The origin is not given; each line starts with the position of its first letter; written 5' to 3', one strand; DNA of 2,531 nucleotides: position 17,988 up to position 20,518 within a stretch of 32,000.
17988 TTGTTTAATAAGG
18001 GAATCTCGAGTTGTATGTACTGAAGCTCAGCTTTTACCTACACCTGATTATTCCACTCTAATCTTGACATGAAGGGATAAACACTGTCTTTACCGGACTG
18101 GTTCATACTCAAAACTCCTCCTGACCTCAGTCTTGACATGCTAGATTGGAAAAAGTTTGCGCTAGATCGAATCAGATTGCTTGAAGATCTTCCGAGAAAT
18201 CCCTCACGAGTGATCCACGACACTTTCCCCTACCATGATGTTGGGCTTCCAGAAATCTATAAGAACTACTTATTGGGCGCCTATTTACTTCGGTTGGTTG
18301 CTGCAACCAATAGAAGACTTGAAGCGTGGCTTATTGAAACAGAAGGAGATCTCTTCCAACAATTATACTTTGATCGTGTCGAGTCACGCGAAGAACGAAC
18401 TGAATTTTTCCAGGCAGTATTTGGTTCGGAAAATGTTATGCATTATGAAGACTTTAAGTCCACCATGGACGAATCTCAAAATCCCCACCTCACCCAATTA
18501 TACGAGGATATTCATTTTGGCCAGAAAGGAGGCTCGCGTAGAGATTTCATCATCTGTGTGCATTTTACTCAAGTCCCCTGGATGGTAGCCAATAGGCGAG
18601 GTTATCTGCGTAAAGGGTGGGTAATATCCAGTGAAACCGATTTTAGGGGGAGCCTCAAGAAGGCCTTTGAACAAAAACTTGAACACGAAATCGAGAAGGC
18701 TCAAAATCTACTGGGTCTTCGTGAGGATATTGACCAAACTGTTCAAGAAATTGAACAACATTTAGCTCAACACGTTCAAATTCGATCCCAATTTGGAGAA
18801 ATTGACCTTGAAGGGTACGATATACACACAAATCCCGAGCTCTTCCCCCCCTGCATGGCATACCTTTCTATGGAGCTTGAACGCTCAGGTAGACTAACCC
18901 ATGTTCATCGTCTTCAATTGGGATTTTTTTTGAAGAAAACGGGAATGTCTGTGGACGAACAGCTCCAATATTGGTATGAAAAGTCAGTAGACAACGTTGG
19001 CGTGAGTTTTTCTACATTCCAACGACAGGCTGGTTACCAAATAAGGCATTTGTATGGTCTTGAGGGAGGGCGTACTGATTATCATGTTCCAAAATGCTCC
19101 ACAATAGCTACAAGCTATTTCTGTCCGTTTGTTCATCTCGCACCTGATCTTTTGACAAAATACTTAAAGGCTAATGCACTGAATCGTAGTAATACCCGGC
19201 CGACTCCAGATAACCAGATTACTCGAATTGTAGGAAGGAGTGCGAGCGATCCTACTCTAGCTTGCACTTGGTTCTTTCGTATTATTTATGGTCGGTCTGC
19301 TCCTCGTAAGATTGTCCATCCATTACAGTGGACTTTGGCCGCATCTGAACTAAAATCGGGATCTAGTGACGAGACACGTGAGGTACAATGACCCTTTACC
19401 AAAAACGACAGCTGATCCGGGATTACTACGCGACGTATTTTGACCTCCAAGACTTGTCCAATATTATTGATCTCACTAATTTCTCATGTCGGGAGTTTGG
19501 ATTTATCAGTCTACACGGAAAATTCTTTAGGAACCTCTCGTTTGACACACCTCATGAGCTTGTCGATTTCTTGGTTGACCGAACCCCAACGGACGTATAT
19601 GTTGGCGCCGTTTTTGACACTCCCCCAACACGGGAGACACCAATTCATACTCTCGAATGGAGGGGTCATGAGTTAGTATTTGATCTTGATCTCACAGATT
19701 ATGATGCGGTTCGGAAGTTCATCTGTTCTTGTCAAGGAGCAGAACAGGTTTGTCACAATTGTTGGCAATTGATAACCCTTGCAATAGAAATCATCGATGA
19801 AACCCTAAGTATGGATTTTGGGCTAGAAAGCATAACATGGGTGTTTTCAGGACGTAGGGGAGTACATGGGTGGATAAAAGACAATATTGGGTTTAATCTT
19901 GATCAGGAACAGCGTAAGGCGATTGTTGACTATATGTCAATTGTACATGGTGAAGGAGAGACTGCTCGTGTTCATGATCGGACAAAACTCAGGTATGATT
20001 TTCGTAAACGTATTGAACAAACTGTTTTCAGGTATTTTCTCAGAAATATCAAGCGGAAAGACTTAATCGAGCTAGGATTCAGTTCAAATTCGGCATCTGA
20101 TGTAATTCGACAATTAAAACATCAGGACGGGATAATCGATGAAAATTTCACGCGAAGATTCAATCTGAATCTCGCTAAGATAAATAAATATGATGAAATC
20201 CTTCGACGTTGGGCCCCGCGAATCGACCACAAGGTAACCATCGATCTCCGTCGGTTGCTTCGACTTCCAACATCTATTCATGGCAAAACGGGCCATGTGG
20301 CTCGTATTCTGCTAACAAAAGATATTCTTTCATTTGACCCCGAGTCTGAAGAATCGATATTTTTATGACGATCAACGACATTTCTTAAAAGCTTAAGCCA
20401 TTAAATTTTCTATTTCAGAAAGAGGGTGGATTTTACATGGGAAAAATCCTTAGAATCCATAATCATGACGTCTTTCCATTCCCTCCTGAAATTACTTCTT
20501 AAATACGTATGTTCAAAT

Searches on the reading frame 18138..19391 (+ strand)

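Call 101: search_protein_families(library=pfam, proteins=[window:18138-19391:+], max_evalue=0.001)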
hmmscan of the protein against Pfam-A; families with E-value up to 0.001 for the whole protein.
window:18138-19391:+ (417 aa): 1 family
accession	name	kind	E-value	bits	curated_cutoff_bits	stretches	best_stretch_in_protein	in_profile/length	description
PF04104.19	DNA_primase_lrg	-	4.2e-48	164.4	22.4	1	140-398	4-265/266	Eukaryotic and archaeal DNA primase, large subunit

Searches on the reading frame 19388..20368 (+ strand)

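Call 101: search_protein_families(library=pfam, proteins=[window:19388-20368:+], max_evalue=0.001)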
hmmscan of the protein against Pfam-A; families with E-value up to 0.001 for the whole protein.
window:19388-20368:+ (326 aa): 2 families
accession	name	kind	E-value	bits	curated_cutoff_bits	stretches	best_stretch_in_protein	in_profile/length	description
PF01896.25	DNA_primase_S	-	1.3e-32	113.9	26.8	1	98-306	1-159/163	DNA primase small subunit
PF11372.14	DUF3173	-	9.3e-05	22.7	25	1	221-244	3-26/58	Domain of unknown function (DUF3173)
